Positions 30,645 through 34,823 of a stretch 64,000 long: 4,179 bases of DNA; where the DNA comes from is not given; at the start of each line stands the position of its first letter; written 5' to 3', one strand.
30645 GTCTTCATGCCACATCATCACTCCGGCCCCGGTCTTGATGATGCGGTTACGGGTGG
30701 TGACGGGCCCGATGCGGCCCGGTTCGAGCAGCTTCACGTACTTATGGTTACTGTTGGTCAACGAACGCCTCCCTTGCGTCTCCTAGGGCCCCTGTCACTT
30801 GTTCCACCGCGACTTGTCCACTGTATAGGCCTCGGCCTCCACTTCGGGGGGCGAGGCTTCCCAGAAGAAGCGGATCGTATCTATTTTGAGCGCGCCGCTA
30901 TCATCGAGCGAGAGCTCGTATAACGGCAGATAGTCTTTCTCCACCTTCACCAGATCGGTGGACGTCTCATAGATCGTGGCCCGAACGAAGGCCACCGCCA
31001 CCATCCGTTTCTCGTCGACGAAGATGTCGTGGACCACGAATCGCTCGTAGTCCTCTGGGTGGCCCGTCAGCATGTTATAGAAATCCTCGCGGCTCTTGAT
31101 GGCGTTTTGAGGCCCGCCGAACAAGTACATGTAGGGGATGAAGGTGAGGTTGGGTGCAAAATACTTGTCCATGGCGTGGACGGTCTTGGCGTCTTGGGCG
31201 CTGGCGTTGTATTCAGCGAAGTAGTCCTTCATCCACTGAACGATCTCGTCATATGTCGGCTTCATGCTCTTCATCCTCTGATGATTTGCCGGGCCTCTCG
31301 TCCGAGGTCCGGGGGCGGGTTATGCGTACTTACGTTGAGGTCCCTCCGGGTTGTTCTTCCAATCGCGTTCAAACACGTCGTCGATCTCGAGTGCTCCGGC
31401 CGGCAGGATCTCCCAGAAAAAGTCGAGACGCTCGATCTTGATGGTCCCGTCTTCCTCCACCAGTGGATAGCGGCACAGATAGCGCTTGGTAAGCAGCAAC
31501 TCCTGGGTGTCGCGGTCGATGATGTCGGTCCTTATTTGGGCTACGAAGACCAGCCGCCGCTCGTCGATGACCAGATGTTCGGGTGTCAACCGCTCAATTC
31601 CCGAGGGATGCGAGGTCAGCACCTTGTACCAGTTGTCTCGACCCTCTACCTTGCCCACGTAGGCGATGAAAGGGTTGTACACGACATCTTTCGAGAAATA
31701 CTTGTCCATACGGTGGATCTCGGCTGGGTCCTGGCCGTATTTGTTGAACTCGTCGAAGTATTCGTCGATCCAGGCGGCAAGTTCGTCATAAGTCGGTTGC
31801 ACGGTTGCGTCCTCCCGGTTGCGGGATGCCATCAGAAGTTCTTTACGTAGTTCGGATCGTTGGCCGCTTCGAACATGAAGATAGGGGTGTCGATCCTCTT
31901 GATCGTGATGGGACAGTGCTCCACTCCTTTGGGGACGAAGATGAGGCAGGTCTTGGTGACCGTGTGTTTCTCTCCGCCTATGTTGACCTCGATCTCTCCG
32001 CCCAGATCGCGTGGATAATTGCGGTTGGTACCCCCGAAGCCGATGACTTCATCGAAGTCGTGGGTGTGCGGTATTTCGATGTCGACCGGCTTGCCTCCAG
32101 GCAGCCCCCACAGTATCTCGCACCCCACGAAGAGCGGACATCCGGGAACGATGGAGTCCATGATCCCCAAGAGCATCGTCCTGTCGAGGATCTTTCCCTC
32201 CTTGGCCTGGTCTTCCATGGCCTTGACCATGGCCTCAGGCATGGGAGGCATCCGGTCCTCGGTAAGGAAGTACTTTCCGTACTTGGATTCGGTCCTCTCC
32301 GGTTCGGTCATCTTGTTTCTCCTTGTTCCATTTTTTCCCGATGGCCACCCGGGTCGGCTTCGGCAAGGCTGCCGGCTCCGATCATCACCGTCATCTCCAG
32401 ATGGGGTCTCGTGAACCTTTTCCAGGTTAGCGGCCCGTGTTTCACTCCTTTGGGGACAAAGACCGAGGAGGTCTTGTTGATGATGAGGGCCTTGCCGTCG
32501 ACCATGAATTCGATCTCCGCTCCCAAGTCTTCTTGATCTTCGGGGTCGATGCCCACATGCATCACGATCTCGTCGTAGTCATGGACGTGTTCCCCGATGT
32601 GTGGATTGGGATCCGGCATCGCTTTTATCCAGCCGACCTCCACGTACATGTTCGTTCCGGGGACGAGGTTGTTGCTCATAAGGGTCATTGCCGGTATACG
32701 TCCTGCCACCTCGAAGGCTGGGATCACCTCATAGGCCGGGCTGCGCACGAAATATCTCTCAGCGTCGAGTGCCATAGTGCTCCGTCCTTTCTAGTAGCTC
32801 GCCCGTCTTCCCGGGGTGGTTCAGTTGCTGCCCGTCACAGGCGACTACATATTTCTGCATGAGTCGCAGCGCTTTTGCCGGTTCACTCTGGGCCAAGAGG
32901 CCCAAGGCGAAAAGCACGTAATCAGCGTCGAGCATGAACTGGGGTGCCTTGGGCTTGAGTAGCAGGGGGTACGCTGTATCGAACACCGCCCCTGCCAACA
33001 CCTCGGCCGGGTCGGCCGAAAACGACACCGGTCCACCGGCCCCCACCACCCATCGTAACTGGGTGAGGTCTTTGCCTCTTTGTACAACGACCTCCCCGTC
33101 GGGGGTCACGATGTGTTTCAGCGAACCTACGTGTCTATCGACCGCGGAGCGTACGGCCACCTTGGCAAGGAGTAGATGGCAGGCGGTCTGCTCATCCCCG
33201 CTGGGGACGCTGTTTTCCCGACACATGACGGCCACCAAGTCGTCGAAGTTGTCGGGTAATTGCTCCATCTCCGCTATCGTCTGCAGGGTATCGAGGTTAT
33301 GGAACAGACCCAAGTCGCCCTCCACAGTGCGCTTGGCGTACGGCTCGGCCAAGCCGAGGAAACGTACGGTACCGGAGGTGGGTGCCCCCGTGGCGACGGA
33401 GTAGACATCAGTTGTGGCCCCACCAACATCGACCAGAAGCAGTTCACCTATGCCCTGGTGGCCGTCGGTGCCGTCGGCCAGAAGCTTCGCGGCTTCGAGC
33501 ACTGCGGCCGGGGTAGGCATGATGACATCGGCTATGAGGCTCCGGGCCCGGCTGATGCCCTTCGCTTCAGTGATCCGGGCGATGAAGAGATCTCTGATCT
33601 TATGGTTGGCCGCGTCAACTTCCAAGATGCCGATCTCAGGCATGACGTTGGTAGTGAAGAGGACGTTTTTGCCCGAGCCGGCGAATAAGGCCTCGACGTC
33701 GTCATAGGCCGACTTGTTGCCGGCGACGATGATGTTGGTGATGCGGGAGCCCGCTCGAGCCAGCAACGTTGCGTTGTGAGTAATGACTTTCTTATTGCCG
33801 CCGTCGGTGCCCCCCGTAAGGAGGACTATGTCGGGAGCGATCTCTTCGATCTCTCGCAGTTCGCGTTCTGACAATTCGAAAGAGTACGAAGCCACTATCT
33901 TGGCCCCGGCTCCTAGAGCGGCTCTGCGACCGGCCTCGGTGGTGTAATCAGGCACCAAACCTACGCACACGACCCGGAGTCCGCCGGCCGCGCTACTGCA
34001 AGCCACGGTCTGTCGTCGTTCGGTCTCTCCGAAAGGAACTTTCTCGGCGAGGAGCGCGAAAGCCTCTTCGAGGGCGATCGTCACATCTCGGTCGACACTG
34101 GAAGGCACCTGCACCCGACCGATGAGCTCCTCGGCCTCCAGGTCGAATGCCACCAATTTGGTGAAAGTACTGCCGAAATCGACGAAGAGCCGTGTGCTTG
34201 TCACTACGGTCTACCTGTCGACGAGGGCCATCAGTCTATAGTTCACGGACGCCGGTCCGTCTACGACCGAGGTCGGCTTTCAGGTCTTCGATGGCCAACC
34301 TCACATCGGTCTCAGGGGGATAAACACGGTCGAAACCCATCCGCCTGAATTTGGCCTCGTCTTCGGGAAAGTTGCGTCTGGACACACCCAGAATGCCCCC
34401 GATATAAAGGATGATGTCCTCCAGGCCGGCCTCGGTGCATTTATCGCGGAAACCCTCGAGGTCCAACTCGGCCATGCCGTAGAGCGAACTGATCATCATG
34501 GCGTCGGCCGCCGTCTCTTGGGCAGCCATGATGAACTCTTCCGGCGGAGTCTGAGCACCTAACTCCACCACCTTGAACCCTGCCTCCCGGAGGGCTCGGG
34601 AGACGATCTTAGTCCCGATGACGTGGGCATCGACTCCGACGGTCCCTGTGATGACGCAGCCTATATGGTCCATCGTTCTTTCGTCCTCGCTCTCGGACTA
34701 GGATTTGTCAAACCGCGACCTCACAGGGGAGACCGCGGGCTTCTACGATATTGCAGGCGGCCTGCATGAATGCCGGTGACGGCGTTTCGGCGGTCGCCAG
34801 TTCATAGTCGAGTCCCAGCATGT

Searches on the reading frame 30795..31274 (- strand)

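Call 25: search_protein_families(library=pfam, proteins=[window:30795-31274:-], max_evalue=0.0001)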
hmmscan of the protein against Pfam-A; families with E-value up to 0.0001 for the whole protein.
window:30795-31274:- (159 aa): 1 family
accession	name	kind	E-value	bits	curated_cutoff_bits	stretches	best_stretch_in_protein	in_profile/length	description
PF12680.13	SnoaL_2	-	8.7e-05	23.5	27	0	22-102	4-78/102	SnoaL-like domain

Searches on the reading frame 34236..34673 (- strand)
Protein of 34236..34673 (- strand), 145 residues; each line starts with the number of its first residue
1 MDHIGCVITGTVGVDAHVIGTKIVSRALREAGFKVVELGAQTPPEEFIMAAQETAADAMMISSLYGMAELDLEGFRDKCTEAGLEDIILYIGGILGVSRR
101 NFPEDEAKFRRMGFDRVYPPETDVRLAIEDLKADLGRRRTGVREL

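Call 25: search_protein_families(library=pfam, proteins=[window:34236-34673:-], max_evalue=0.0001)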
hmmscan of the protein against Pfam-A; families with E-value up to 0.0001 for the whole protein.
window:34236-34673:- (145 aa): 1 family
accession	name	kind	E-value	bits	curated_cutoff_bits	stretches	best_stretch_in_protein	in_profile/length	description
PF02310.24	B12-binding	-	8.1e-14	51.9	32.1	1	6-95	2-90/121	B12 binding domain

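Call 35: search_protein_families(library=ncbifam, proteins=[window:34236-34673:-], max_evalue=0.00001)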
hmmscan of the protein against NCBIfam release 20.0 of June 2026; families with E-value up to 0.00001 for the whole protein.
window:34236-34673:- (145 aa): 14 families
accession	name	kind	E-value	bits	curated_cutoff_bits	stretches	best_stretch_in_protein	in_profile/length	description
NF002612.0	PRK02261.1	equivalog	2.7e-54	182.7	110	1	7-139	6-138/148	methylaspartate mutase subunit S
TIGR01501.1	MthylAspMutase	equivalog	9.4e-46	154.9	135.8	1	7-135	4-132/134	methylaspartate mutase subunit S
TIGR00640.1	acid_CoA_mut_C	subfamily_domain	2.1e-16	60.1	57.45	1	7-138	5-130/132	methylmalonyl-CoA mutase C-terminal domain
TIGR02370.1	pyl_corrinoid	subfamily_domain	1.1e-12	47.8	215.3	1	3-93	83-174/197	methyltransferase cognate corrinoid protein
NF041607.1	dimeth_corrin_MtbC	equivalog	3.5e-12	46.3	350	1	4-92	82-171/203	dimethylamine corrinoid protein MtbC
NF047996.1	corrin_MtgC_2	exception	5.1e-12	45.7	370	1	5-93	90-179/212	glycine betaine-specific corrinoid protein MtgC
NF006944.0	PRK09426.1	equivalog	3.7e-10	38.4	876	1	8-136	593-715/721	methylmalonyl-CoA mutase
NF047995.1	corrinoid_MtgC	exception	1.6e-09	37.6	310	1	4-66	92-154/215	glycine betaine-specific corrinoid protein MtgC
TIGR02082.1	metH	equivalog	2.7e-08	31.9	1010.85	1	5-68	734-797/1182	methionine synthase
NF040655.1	MtaC_Meth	equivalog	1.9e-07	30.4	420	1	5-84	120-199/253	methanol--corrinoid protein MtaC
NF040743.1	ornith_mutase_E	equivalog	2.8e-07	28.9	800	1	7-97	598-695/730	D-ornithine 4,5-aminomutase subunit OraE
NF040669.1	MtaC2_Meth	equivalog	6.1e-07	29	450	1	5-104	127-224/267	methanol--corrinoid protein MtaC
NF045497.1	IsobCoAmut_IcmF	equivalog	1.5e-06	26.3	1500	1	7-129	5-123/1076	fused isobutyryl-CoA mutase/GTPase IcmF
NF007024.0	PRK09490.1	equivalog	3.5e-06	25.1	1497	1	5-72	752-819/1234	methionine synthase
